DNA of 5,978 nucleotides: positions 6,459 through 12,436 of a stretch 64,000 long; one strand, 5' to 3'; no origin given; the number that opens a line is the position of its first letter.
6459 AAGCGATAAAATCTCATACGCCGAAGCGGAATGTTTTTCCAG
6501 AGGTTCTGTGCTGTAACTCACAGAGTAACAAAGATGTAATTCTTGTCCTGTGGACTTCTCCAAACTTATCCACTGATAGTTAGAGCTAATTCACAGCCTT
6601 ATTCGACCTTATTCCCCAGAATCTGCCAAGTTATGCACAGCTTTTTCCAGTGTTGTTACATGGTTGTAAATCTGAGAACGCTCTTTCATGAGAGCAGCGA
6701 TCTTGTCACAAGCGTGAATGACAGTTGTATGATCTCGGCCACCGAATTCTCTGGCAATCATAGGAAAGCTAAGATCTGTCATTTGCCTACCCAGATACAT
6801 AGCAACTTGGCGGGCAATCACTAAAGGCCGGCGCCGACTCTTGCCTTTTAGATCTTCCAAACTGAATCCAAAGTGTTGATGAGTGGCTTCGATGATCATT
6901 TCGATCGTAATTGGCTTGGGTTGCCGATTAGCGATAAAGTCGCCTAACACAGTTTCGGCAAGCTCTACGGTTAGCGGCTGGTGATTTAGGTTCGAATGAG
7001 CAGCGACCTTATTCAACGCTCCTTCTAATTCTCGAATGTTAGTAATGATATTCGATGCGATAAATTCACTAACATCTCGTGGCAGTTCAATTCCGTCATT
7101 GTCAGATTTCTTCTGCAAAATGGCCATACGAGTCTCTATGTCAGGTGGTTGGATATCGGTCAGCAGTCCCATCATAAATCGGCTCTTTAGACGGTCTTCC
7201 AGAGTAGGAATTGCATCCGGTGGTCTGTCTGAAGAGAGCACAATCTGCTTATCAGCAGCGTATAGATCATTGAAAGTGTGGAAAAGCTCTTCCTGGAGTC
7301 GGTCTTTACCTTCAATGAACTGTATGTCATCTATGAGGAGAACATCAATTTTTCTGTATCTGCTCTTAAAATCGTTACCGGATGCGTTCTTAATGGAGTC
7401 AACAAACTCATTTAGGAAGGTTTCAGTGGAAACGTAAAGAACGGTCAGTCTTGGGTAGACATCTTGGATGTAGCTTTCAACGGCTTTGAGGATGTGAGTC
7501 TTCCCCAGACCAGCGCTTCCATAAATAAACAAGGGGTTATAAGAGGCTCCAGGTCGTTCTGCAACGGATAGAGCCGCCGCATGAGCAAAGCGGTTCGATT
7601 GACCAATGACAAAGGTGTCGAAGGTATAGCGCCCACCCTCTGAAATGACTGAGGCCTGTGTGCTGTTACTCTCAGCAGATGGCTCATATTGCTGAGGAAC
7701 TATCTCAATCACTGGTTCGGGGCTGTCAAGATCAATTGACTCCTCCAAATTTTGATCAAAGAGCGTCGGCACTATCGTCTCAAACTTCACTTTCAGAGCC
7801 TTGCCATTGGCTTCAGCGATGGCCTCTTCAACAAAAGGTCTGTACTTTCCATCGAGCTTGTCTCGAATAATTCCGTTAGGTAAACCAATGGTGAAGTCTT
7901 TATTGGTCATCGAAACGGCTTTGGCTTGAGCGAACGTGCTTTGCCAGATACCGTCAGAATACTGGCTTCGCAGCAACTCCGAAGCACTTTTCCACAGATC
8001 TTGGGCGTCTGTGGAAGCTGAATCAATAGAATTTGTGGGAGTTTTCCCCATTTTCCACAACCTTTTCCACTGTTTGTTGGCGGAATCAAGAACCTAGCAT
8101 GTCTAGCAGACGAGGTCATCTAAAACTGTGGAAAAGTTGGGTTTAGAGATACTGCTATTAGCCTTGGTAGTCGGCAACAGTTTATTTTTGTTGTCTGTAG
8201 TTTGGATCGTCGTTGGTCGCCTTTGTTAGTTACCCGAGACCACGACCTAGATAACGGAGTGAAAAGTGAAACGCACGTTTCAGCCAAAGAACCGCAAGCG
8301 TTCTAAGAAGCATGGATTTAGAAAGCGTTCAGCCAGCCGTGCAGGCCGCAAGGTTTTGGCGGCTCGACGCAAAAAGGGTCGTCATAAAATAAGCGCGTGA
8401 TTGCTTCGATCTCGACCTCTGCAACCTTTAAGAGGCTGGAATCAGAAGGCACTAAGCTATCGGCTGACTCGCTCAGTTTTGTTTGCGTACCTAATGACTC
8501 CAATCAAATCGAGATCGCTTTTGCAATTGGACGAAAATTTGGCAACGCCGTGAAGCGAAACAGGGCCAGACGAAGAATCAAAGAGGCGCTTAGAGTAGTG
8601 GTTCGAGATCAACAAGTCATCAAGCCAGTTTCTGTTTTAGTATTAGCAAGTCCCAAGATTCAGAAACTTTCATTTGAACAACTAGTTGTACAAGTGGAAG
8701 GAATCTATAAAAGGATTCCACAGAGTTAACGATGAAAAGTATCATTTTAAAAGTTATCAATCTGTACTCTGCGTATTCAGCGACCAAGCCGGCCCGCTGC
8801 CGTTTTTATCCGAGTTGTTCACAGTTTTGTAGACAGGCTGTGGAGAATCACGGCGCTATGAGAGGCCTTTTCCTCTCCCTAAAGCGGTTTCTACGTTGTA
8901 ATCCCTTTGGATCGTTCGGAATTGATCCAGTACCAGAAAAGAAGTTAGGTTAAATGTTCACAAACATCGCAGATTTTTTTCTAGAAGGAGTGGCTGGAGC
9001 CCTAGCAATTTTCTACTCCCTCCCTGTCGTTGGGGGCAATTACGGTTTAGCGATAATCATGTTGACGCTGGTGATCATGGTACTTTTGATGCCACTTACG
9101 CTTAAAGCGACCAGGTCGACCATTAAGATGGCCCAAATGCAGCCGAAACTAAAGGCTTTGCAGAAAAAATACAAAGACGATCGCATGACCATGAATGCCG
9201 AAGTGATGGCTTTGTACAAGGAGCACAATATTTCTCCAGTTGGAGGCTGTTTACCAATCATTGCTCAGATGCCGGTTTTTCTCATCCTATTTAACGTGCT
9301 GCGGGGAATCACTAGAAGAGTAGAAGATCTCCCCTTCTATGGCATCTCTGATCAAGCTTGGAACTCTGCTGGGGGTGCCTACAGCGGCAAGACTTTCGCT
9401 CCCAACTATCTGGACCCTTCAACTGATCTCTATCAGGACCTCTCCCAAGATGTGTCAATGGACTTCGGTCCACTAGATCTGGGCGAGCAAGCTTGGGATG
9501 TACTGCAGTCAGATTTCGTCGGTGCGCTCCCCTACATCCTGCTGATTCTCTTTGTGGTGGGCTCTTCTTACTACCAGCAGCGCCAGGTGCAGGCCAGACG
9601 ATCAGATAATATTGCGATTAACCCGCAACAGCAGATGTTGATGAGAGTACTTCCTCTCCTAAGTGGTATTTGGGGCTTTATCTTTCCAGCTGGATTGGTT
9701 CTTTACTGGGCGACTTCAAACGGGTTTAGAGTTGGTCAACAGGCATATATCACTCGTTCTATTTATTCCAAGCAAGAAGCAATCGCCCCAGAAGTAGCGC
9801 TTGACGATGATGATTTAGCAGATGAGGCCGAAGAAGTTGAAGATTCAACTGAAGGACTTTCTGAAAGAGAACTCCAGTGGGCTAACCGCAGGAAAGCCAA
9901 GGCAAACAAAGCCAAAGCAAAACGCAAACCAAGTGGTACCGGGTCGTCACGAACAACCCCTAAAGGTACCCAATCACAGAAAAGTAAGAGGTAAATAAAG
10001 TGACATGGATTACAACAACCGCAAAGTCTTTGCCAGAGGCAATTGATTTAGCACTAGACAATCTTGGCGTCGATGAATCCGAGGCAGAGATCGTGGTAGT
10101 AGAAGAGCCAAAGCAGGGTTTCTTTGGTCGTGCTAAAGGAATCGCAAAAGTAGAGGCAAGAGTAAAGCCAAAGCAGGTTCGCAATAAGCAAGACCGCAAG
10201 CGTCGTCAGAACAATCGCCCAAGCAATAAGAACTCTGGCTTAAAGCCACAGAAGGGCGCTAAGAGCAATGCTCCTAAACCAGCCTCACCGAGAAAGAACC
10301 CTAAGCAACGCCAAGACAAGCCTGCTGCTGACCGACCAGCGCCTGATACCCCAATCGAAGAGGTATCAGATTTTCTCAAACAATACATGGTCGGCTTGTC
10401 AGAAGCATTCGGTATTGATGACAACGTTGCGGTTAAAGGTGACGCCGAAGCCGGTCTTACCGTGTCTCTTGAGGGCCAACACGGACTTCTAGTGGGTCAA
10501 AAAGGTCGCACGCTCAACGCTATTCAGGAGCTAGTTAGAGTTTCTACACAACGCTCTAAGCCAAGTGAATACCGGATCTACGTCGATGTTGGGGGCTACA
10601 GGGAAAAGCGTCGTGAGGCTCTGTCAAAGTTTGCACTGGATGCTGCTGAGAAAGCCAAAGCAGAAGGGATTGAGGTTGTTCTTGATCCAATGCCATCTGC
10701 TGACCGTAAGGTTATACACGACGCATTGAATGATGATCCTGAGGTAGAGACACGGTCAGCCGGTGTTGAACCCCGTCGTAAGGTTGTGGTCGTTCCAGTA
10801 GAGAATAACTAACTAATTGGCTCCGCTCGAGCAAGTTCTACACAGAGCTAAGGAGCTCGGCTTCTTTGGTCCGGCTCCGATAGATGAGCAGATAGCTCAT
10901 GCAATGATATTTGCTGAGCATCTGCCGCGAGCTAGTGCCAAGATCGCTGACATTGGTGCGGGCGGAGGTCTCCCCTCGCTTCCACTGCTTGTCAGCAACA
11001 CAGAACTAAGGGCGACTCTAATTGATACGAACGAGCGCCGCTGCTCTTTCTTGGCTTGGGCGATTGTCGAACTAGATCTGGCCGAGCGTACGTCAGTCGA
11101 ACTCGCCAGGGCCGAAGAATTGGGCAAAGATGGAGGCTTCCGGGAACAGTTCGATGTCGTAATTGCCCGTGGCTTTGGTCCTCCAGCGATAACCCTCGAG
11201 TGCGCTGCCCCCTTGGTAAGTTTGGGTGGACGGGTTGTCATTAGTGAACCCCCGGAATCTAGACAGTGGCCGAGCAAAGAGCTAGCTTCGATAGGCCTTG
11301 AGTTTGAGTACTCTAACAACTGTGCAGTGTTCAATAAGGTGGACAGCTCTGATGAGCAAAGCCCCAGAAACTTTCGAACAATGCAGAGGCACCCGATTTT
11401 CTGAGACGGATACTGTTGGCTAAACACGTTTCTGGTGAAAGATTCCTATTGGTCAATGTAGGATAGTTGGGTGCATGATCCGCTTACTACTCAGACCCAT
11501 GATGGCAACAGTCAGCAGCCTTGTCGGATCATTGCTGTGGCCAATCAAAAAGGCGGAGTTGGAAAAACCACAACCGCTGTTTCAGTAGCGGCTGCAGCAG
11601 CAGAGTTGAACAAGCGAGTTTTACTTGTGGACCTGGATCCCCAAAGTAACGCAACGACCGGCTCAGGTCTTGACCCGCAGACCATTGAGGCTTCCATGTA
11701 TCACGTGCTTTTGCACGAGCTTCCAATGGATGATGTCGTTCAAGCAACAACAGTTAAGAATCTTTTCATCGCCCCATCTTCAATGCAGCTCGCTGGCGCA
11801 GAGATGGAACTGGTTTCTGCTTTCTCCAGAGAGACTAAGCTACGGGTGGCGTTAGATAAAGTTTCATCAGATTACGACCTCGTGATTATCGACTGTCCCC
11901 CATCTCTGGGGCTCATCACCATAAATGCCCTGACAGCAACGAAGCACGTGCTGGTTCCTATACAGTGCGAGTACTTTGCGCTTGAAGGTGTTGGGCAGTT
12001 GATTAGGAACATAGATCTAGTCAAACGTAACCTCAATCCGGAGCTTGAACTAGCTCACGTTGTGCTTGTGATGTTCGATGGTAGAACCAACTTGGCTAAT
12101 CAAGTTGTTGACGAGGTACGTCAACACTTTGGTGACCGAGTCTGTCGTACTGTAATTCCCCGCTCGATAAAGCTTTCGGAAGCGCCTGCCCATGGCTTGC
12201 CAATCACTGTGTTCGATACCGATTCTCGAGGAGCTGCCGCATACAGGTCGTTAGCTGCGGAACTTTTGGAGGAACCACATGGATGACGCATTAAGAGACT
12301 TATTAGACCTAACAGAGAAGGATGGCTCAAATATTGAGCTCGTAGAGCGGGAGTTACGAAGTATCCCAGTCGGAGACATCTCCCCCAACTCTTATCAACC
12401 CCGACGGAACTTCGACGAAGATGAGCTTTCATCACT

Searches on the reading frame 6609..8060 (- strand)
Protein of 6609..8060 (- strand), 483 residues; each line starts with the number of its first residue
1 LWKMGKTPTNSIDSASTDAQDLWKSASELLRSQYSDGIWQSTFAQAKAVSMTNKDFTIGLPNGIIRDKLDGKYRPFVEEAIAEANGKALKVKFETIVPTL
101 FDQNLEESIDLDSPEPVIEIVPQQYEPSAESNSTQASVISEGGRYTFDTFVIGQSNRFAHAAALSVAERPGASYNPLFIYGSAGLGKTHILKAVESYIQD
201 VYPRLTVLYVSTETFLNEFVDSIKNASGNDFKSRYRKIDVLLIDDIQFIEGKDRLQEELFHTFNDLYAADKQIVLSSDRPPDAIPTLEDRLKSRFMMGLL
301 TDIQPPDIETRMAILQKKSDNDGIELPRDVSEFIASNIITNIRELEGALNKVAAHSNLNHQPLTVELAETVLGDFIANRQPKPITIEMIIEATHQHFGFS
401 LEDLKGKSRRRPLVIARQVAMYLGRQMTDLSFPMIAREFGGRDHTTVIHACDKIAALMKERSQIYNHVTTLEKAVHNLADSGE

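Call 72: search_protein_families(library=pfam, proteins=[window:6609-8060:-], max_evalue=0.0001)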
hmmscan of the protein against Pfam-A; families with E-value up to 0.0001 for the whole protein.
window:6609-8060:- (483 aa): 5 families
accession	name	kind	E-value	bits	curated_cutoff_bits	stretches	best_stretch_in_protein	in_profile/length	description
PF00308.24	Bac_DnaA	-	4.1e-69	232.3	23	1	144-302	4-162/162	Bacterial DnaA ATPAse domain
PF08299.17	Bac_DnaA_C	-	5.8e-29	100.4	31.5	1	386-454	1-69/69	Bacterial dnaA protein helix-turn-helix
PF00004.35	AAA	-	6e-06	27.2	21.2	1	178-297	2-129/131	ATPase family associated with various cellular activities (AAA)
PF01695.23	IstB_IS21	-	1.1e-05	25.5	24.1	1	177-280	95-195/238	IstB-like ATP binding protein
PF22688.2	Hda_lid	-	4.1e-05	23.9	27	0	310-366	3-59/65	Hda, lid domain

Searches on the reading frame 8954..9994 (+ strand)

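Call 72: search_protein_families(library=pfam, proteins=[window:8954-9994:+], max_evalue=0.0001)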
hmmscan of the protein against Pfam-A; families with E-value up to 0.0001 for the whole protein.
window:8954-9994:+ (346 aa): 1 family
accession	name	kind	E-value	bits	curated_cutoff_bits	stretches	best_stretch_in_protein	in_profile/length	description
PF02096.25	60KD_IMP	-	3.8e-51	173.7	35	1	30-268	1-163/163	60Kd inner membrane protein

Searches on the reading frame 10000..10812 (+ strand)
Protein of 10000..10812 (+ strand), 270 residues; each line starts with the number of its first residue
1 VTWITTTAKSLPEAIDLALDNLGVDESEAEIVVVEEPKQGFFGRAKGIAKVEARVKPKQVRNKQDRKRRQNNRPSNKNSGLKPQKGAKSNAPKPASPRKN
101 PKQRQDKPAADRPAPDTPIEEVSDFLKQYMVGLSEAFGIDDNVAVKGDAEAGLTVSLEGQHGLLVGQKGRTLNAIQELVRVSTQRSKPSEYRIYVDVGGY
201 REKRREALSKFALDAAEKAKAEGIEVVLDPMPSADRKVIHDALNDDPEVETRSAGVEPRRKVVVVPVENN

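Call 72: search_protein_families(library=pfam, proteins=[window:10000-10812:+], max_evalue=0.0001)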
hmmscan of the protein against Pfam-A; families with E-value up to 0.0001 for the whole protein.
window:10000-10812:+ (270 aa): 3 families
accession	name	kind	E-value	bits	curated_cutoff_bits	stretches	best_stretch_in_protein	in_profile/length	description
PF01424.28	R3H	-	3e-16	59.6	26.8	1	206-265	1-59/60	R3H domain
PF14804.11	Jag_N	-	1.9e-12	47.8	25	1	7-55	2-50/50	Jag N-terminus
PF13083.13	KH_KhpA-B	-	3.9e-05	23.9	32.1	1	146-192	24-70/73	KhpA/KhpB, KH domain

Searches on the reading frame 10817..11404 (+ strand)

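Call 73: search_protein_families(library=pfam, proteins=[window:10817-11404:+], max_evalue=0.0001)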
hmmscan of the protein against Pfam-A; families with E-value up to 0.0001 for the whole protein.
window:10817-11404:+ (195 aa): 1 family
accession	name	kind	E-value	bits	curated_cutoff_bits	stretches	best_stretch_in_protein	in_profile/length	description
PF02527.21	GidB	-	2.2e-19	70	27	1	25-142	34-146/184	rRNA small subunit methyltransferase G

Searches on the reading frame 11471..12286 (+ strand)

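Call 73: search_protein_families(library=pfam, proteins=[window:11471-12286:+], max_evalue=0.0001)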
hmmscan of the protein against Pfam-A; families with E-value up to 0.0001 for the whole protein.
window:11471-12286:+ (271 aa): 7 families
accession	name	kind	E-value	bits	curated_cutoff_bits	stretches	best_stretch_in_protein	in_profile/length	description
PF13614.12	AAA_31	-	3.3e-65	219.8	27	1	19-193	2-176/177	AAA domain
PF01656.29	CbiA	-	1.5e-27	96.5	25.4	1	21-245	1-125/125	CobQ/CobB/MinD/ParA nucleotide binding domain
PF06564.18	CBP_BcsQ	-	1.9e-12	47.7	21.3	1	20-263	3-231/234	Cellulose biosynthesis protein BcsQ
PF09140.17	MipZ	-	3.8e-11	43.2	20.7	1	20-176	2-141/262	ATPase MipZ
PF00142.24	Fer4_NifH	-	1.4e-08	35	25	1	26-269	7-248/271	4Fe-4S iron sulfur cluster binding proteins, NifH/frxC family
PF02374.21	ArsA_ATPase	-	2.7e-08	33.8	24.3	1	26-60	8-42/305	Anion-transporting ATPase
PF10609.15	ParA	-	4.5e-08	33.2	27.1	1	19-155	4-132/246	NUBPL iron-transfer P-loop NTPase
